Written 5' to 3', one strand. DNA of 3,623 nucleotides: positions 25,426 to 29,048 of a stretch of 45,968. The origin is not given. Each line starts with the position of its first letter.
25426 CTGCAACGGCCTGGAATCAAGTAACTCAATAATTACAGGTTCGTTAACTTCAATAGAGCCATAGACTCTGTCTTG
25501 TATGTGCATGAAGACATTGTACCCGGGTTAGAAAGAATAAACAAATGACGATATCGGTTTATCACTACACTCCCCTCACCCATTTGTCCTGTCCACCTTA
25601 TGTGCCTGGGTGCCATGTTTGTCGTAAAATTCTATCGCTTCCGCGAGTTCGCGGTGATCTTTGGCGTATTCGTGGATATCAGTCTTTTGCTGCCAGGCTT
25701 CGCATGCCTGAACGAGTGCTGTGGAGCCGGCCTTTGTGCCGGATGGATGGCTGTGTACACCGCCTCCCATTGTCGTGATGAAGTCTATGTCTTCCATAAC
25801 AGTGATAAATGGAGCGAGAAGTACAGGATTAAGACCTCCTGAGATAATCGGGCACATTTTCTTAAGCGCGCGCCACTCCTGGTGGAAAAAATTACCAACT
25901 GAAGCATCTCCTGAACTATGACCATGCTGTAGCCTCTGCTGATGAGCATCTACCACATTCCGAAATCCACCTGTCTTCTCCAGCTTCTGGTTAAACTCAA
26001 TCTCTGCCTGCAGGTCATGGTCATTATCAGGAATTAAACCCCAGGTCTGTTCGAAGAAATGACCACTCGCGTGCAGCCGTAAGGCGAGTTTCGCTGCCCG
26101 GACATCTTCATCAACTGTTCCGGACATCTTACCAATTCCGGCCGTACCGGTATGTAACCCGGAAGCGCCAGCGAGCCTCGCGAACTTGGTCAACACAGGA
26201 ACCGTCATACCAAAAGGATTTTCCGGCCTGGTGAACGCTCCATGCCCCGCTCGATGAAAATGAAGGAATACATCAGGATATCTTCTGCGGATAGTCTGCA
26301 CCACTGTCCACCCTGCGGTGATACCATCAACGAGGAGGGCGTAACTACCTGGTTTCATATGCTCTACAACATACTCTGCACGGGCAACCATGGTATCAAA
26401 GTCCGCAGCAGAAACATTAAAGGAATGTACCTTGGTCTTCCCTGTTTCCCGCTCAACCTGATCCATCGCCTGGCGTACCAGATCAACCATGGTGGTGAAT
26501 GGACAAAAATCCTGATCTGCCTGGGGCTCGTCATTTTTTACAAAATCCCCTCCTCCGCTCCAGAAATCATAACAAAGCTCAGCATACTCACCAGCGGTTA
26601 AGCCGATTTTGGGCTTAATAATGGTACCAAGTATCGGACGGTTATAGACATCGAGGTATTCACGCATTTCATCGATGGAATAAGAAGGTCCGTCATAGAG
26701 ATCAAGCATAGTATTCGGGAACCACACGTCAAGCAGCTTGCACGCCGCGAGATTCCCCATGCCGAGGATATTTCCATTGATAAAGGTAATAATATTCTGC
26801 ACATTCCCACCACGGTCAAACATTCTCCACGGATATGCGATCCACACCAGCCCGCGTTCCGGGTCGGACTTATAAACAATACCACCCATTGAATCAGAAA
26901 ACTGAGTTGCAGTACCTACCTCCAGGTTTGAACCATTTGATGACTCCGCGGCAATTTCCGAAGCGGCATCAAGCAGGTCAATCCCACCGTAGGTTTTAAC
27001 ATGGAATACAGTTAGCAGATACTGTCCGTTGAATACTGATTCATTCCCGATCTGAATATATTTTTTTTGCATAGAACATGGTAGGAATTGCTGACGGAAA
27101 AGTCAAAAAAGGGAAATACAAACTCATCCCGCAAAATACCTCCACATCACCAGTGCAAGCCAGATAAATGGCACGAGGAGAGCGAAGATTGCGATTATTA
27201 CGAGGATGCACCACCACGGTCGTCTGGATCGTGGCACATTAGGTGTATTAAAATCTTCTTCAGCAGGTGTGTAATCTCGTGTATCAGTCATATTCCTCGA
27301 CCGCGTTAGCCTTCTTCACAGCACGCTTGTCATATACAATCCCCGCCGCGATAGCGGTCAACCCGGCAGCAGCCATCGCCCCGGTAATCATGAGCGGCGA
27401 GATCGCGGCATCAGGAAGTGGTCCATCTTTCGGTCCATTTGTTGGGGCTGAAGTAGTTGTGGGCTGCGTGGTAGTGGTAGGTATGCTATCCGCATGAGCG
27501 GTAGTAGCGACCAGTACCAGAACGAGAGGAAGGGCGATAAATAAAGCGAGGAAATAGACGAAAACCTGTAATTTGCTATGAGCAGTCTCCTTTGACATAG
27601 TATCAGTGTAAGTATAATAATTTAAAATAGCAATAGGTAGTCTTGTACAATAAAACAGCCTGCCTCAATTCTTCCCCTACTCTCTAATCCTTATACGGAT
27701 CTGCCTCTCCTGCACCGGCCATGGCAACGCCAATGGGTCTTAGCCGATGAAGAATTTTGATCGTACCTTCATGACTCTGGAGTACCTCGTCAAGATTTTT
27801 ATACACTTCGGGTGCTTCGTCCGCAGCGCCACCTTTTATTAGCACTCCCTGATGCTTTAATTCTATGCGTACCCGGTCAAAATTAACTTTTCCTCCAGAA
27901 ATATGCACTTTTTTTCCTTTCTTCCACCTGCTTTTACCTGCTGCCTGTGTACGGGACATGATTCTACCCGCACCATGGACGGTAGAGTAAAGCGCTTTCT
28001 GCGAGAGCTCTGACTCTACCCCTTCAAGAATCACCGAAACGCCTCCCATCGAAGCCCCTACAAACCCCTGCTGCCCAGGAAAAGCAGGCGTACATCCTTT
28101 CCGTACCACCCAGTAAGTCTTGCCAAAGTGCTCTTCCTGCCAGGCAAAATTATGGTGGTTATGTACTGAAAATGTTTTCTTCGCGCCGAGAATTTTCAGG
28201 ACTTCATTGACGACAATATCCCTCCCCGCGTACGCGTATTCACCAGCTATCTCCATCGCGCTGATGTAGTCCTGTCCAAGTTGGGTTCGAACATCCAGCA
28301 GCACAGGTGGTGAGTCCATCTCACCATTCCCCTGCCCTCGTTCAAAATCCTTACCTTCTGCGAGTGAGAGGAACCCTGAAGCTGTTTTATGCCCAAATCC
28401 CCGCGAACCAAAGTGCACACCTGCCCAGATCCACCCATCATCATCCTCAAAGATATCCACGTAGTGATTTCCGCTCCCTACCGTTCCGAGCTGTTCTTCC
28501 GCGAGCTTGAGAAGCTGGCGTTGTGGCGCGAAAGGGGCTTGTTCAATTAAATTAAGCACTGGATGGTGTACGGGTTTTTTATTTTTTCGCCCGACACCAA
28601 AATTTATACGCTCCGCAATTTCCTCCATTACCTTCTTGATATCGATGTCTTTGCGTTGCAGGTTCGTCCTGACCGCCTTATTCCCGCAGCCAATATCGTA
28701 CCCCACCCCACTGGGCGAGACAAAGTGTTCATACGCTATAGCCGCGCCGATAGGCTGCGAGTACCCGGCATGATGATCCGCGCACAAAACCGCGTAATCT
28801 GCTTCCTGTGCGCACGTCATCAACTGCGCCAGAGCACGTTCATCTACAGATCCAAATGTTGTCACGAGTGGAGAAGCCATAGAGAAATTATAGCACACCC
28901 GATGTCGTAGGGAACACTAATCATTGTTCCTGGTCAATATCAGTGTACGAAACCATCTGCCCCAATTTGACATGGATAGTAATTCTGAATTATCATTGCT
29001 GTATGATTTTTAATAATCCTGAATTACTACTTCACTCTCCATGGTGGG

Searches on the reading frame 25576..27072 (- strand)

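Call 46: search_protein_families(library=ncbifam, proteins=[window:25576-27072:-], max_evalue=1e-10)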
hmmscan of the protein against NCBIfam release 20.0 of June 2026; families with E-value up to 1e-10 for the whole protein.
window:25576-27072:- (498 aa): 6 families
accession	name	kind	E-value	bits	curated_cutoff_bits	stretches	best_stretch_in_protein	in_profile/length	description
NF010002.0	PRK13475.1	equivalog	5.7e-171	569.2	489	2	11-345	16-358/459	ribulose-bisphosphate carboxylase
NF003252.0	PRK04208.1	subfamily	7.8e-102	341.2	438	2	16-347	26-364/468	ribulose-bisphosphate carboxylase large subunit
TIGR03326.1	rubisco_III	equivalog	3.9e-96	322.5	497.45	2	17-328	12-324/426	type III ribulose-bisphosphate carboxylase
NF042437.1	OxoIsoapPDcar_OiaX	equivalog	2.2e-43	148.6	700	1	72-304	72-297/412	3-oxo-isoapionate-4-phosphate decarboxylase OiaX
NF007095.0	PRK09549.1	equivalog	3.3e-40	137.9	409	2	68-303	62-289/407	2,3-diketo-5-methylthiopentyl-1-phosphate enolase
TIGR03332.1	salvage_mtnW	equivalog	5e-29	101.1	513.6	1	70-304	69-295/407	2,3-diketo-5-methylthiopentyl-1-phosphate enolase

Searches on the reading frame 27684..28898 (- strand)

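Call 46: search_protein_families(library=ncbifam, proteins=[window:27684-28898:-], max_evalue=1e-10)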
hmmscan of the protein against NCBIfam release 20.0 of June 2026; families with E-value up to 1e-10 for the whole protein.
window:27684-28898:- (404 aa): 4 families
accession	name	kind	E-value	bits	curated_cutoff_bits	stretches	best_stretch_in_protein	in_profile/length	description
NF007153.0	PRK09588.1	equivalog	3.5e-35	121.7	407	1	18-389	22-368/379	RNA ligase RtcB family protein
NF052663.1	RtcB_rel_intein2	exception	7.2e-29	101.1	1050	1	58-387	299-619/626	intein-containing RctB family protein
NF038162.1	RtcB_rel_intein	exception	2.8e-28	98.4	1150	1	134-392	673-959/961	intein-containing RtcB family protein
TIGR03073.1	release_rtcB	hypoth_equivalog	1.5e-27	96.6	271.8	1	18-388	11-356/356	RNA ligase RtcB family protein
